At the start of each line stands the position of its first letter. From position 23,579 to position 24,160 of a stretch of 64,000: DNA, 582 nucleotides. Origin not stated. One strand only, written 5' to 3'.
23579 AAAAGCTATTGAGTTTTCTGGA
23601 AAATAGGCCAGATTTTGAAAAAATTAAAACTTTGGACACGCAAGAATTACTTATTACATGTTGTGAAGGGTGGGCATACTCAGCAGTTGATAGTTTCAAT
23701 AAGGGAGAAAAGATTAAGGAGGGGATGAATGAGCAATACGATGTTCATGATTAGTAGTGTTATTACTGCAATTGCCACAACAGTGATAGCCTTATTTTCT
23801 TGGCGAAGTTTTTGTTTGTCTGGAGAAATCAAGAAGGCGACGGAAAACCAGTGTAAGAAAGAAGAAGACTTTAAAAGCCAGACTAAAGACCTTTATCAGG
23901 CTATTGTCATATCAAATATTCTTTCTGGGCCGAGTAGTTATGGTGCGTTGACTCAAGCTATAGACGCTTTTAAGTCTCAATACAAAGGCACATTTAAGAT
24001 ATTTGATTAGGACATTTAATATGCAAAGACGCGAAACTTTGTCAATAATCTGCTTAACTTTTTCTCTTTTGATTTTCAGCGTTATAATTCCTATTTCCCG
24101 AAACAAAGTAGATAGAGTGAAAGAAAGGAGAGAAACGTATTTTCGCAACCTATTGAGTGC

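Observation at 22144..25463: Tightly packed SEC-C/nuclease-like + two small membrane proteins + HEPN cassette; I cannot match it to a named defence system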

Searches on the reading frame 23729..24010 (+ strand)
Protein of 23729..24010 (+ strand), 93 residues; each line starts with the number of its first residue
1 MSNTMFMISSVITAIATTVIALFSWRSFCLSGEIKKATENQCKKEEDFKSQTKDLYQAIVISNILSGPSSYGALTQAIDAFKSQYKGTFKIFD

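Call 3: search_protein_families(library=pfam, proteins=[window:23729-24010:+], max_evalue=0.1)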
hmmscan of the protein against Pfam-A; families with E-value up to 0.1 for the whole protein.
window:23729-24010:+ (93 aa): 0 families

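Call 4: search_protein_families(library=padloc, proteins=[window:23729-24010:+], max_evalue=0.1)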
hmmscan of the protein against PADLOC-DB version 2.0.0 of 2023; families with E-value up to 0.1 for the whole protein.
window:23729-24010:+ (93 aa): 0 families

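Call 5: search_protein_families(library=ncbifam, proteins=[window:23729-24010:+], max_evalue=0.1)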
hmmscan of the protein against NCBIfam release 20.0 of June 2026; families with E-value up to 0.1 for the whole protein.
window:23729-24010:+ (93 aa): 1 family
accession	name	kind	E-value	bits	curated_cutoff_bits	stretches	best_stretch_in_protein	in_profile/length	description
NF041040.1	FslB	exception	0.049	12.6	600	1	3-65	165-225/417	rhizoferrin export MFS transporter FslB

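Call 6: search_protein_families(library=phrogs, proteins=[window:23729-24010:+], max_evalue=0.1)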
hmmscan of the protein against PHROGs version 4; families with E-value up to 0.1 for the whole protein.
window:23729-24010:+ (93 aa): 0 families

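Call 44: search_protein_representatives(protein=window:23729-24007:+)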
Query: 93 residues. Proteins with E-value up to 0.001 (for the whole library): 105; up to 1e-10: 17; up to 1e-30: 0. The best 105 are listed.
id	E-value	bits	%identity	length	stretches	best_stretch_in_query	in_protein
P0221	2.0e-18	82.1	47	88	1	7-92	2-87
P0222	3.8e-16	74.9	49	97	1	6-92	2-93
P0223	3.8e-15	71.7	51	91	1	5-92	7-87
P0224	6.8e-15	70.9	47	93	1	9-93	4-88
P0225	9.6e-15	70.4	51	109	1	3-92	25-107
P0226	1.5e-14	69.8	43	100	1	3-92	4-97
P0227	1.8e-14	69.5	45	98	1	1-84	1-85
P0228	2.6e-14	69.0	42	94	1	4-92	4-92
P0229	3.4e-13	65.5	47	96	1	2-93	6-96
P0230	1.8e-12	63.2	42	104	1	2-92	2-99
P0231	6.3e-12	61.5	41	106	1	5-92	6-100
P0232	8.4e-12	61.1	41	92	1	8-90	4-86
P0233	1.1e-11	60.7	38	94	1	9-89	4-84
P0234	3.3e-11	59.2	43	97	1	9-93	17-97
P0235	6.0e-11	58.3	38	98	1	6-92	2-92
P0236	6.6e-11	58.2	41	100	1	2-81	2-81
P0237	8.5e-11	57.9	36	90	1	8-92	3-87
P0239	1.5e-10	57.1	43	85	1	3-92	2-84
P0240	1.6e-10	57.0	41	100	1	6-86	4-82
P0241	2.1e-10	56.6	37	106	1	7-92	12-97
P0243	3.6e-10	55.9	52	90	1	7-91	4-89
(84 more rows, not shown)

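Call 46: find_encoding_contigs(protein=P0221, flank=5000, max_places=4)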
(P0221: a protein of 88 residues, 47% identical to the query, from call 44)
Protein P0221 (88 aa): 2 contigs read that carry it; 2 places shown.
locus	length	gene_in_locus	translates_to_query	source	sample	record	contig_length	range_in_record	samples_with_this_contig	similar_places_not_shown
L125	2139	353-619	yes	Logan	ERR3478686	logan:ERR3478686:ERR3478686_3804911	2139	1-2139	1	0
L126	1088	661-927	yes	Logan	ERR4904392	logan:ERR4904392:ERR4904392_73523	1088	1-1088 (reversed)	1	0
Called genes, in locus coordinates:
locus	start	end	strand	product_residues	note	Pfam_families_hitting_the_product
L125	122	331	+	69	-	-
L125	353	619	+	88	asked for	-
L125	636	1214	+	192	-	PF13671:AAA_33 (weak), PF06414:Zeta_toxin (weak)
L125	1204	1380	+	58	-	-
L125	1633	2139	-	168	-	?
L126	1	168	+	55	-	?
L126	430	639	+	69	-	-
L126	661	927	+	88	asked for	-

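Call 47: list_cluster_members(proteins=[P0222, P0223, P0224, P0225, P0226, P0227, P0228, P0229, P0230, P0231])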
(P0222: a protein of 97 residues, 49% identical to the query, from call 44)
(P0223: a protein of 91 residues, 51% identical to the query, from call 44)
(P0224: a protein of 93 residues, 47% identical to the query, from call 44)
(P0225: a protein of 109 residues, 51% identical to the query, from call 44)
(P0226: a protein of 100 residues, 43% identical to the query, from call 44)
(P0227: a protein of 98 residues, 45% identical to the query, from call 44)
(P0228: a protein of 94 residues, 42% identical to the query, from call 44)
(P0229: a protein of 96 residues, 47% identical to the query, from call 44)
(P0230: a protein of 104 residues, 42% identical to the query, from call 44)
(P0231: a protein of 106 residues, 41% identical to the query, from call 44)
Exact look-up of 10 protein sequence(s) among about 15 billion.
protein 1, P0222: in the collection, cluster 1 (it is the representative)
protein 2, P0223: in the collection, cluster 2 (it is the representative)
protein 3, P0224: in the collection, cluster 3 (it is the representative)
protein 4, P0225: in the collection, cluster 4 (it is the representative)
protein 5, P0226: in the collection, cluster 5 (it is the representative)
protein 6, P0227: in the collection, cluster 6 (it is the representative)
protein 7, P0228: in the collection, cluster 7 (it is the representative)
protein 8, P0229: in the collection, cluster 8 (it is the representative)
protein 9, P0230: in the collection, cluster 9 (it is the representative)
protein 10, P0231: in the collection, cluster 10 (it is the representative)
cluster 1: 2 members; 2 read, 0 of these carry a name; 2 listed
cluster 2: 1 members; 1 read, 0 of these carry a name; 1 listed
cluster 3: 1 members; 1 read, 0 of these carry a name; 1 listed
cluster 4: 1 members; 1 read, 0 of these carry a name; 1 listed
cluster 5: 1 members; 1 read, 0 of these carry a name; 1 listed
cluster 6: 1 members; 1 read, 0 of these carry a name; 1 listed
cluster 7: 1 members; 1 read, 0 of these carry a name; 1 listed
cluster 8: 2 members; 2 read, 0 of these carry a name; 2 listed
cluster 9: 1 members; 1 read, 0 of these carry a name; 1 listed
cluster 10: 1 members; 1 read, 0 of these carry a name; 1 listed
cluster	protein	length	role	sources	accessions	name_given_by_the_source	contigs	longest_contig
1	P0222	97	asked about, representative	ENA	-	-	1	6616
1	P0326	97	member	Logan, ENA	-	-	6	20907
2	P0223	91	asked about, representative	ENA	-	-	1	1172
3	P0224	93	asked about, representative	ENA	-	-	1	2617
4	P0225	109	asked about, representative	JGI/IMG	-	-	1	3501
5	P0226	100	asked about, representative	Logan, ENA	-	-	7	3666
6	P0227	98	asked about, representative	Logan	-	-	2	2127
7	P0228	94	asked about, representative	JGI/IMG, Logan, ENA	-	-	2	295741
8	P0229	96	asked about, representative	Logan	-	-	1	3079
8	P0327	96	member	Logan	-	-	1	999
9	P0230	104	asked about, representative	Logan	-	-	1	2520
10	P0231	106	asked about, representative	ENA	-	-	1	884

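Call 48: find_encoding_contigs(protein=P0228, flank=6000, max_places=2)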
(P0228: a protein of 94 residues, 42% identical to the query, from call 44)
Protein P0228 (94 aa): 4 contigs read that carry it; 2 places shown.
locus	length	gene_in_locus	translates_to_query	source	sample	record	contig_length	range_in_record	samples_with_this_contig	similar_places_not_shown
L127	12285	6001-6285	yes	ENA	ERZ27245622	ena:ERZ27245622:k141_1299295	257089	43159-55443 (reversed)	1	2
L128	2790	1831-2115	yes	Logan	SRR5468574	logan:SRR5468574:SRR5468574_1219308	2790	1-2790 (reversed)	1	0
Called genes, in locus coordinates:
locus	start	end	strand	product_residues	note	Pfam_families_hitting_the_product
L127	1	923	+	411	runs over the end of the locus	PF00109:ketoacyl-synt, PF02801:Ketoacyl-synt_C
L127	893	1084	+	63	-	-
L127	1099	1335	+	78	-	PF00550:PP-binding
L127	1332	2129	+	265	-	PF04199:Cyclase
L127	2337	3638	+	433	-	PF13676:TIR_2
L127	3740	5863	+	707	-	PF14311:DUF4379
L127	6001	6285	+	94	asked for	-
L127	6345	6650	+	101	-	-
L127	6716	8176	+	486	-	PF02310:B12-binding, PF04055:Radical_SAM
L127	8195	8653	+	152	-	PF10604:Polyketide_cyc2, PF03364:Polyketide_cyc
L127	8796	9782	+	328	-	PF00083:Sugar_tr, PF07690:MFS_1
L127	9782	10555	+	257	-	PF00106:adh_short, PF08659:KR, PF23441:SDR (weak), PF13561:adh_short_C2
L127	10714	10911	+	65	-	-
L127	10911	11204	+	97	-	-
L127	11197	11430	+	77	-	PF02229:PC4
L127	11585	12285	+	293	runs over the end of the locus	PF04909:Amidohydro_2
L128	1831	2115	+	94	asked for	-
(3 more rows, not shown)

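Call 49: find_encoding_contigs(protein=P0326, flank=6000, max_places=3)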
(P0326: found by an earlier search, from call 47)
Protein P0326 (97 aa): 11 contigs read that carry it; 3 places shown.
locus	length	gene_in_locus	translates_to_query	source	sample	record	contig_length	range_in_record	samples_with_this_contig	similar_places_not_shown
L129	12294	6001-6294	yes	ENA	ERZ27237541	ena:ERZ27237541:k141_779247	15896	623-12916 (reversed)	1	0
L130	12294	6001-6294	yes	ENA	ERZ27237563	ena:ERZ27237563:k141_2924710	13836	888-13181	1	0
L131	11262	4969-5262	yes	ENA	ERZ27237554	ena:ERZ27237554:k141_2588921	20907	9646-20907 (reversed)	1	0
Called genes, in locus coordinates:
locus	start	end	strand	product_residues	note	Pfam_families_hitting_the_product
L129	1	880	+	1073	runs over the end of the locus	PF13091:PLDc_2, PF04851:ResIII, PF00176:SNF2-rel_dom, PF00271:Helicase_C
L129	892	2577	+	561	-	PF04326:SLFN_AlbA_2, PF13749:HATPase_c_4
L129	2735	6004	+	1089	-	PF25120:DUF7814 (weak), PF02384:N6_Mtase (faint), PF20473:MmeI_Mtase, PF07669:Eco57I, PF12950:TaqI_C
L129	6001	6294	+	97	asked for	-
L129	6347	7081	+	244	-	-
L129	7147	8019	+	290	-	-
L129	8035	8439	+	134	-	-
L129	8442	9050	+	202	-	-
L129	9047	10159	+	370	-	PF02661:Fic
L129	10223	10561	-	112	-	PF13560:HTH_31 (weak), PF12844:HTH_19 (weak), PF13443:HTH_26 (weak), PF01381:HTH_3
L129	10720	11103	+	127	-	PF00072:Response_reg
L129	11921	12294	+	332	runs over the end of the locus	?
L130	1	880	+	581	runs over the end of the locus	PF00271:Helicase_C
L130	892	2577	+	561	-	PF04326:SLFN_AlbA_2, PF13749:HATPase_c_4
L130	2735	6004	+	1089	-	PF25120:DUF7814 (weak), PF02384:N6_Mtase (faint), PF20473:MmeI_Mtase, PF07669:Eco57I, PF12950:TaqI_C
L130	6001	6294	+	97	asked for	-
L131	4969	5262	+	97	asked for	-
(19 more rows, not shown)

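Call 61: search_protein_families(library=pfam, proteins=[L129:6347-7078:+], max_evalue=0.01)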
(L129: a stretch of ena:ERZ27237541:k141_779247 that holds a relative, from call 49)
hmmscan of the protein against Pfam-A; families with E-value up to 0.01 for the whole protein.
L129:6347-7078:+ (244 aa): 1 family
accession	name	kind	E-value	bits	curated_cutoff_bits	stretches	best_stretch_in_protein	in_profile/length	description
PF18735.6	HEPN_RiboL-PSP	-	0.00025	21.4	28.4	1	70-204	23-162/191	RiboL-PSP-HEPN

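Call 62: find_related_loci(query=A3, collection=viral_contigs, flank=5000)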
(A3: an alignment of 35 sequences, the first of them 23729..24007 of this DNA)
Query A3 (93 aa) in viral_contigs; peptide patterns used: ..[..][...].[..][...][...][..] (x = any residue, [..] = any of these).
38 stretches matched a pattern, but none encodes a relative of the query by tblastn (E <= 1e-3).

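Call 63: list_cluster_members(proteins=[P0232, P0233, P0234, P0235, P0236, P0237, P0239, P0240, P0241, P0243])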
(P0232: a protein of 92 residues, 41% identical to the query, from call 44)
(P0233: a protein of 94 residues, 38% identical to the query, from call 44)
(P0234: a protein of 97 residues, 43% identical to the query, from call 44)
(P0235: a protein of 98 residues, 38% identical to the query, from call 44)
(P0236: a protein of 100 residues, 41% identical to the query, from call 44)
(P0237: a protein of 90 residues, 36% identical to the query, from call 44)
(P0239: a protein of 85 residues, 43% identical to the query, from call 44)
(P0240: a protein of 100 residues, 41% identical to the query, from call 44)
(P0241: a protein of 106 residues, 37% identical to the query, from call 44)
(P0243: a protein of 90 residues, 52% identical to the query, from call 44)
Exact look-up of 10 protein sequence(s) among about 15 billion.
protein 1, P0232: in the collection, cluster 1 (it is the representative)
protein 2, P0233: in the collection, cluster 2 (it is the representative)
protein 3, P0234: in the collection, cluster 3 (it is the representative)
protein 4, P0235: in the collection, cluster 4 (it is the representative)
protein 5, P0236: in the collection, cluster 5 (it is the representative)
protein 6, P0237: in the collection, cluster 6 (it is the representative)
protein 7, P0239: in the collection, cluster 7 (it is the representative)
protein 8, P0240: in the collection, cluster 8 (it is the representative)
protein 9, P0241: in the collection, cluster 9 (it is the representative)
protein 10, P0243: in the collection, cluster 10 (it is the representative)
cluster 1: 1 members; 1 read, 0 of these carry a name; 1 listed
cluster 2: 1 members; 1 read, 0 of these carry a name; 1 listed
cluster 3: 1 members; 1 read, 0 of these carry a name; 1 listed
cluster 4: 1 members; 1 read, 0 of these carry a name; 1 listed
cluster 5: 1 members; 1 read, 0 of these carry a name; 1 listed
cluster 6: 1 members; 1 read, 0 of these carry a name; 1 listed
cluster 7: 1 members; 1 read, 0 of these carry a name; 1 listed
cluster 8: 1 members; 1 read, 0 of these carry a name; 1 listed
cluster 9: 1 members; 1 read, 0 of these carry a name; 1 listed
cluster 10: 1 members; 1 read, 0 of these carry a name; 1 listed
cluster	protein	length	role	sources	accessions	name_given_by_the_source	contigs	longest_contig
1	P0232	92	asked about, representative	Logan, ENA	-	-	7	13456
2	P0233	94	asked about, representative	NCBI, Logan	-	-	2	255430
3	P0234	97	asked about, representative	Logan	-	-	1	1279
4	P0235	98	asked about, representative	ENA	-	-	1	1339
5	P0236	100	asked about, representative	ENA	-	-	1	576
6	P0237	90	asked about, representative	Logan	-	-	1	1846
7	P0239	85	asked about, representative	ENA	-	-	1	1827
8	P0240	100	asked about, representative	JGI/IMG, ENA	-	-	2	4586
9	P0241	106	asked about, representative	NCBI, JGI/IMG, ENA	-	-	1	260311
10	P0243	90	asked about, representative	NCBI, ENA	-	-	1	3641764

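Call 64: find_encoding_contigs(protein=P0233, flank=6000, max_places=2)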
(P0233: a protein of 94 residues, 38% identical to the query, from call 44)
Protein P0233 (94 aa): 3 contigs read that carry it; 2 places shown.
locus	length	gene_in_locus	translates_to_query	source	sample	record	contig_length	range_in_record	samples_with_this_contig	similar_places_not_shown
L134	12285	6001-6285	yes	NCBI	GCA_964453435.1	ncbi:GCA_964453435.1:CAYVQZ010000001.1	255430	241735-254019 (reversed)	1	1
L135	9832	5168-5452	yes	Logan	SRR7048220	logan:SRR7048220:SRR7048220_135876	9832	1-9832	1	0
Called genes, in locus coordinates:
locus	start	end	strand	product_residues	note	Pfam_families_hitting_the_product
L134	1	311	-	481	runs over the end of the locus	PF00884:Sulfatase, PF01663:Phosphodiest (faint), PF16347:SGSH_C, PF14707:Sulfatase_C (weak)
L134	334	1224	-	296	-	PF10340:Say1_Mug180, PF20434:BD-FAE, PF07859:Abhydrolase_3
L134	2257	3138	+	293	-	PF13588:HSDR_N_2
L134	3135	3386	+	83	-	PF02805:Ada_Zn_binding (weak)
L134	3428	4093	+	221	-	PF13240:Zn_Ribbon_1 (weak), PF13248:Zn_ribbon_3 (weak)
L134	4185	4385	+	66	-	-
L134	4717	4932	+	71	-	-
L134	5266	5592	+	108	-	-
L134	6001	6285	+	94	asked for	-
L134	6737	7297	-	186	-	-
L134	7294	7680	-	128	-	-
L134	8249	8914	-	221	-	PF01209:Ubie_methyltran, PF01135:PCMT (weak), PF13489:Methyltransf_23, PF13847:Methyltransf_31, PF08241:Methyltransf_11, PF08242:Methyltransf_12, PF13649:Methyltransf_25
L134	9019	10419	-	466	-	PF06253:MTTB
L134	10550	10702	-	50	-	-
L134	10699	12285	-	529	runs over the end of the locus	PF00501:AMP-binding, PF13193:AMP-binding_C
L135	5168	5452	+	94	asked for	-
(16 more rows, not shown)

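Call 65: find_encoding_contigs(protein=P0243, flank=6000, max_places=2)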
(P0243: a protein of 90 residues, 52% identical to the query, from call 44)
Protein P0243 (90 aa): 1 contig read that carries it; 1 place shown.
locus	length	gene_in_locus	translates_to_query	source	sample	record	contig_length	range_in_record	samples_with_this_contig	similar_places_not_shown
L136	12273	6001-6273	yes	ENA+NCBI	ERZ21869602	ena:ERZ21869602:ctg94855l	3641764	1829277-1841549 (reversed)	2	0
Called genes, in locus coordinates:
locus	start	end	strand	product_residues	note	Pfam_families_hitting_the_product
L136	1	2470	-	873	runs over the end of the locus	PF12831:FAD_oxidored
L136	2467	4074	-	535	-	PF00884:Sulfatase, PF16347:SGSH_C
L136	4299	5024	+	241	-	-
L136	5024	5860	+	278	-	-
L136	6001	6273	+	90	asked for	-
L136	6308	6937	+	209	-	-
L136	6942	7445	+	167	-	-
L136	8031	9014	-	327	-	PF14870:PSII_BNR, PF02012:BNR (faint), PF15902:Sortilin-Vps10, PF14870:PSII_BNR (weak)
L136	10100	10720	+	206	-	PF00484:Pro_CA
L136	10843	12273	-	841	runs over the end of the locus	PF17678:Glyco_hydro_92N, PF07971:Glyco_hydro_92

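Call 95: search_dna_similar(query=window:23729-24007:+, collection=phages, mode=protein, max_evalue=0.01)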
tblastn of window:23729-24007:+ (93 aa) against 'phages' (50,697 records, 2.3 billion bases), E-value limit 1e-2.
No match.

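Call 96: search_dna_similar(query=window:23729-24007:+, collection=plasmids, mode=protein, max_evalue=0.01)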
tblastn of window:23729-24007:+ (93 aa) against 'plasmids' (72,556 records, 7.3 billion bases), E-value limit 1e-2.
No match.

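Call 102: search_protein_families(library=padloc, proteins=[L129:6347-7078:+, L129:7147-8016:+, L125:636-1211:+, L136:6308-6934:+, L136:6942-7442:+, L127:3740-5860:+], max_evalue=0.001)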
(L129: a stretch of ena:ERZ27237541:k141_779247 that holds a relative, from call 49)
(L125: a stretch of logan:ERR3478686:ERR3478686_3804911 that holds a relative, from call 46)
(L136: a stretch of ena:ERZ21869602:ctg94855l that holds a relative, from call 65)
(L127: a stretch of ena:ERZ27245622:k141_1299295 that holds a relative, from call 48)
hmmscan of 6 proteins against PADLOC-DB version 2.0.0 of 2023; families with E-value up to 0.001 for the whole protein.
L129:6347-7078:+ (244 aa): 0 families

L129:7147-8016:+ (290 aa): 3 families
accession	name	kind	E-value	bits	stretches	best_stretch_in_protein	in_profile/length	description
PDLC05015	PDC-S42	-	9.6e-32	108.7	1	17-289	16-300/302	-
PDLC05016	PDC-S42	-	1.4e-11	42.4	1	35-283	38-293/320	-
PDLC05017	PDC-S42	-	1.5e-09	35.7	1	16-252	19-249/302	-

L125:636-1211:+ (192 aa): 0 families

L136:6308-6934:+ (209 aa): 0 families

L136:6942-7442:+ (167 aa): 0 families

L127:3740-5860:+ (707 aa): 1 family
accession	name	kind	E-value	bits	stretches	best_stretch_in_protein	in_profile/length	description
PDLC03678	HEase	-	1e-05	23.3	1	301-362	187-249/266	homing endonuclease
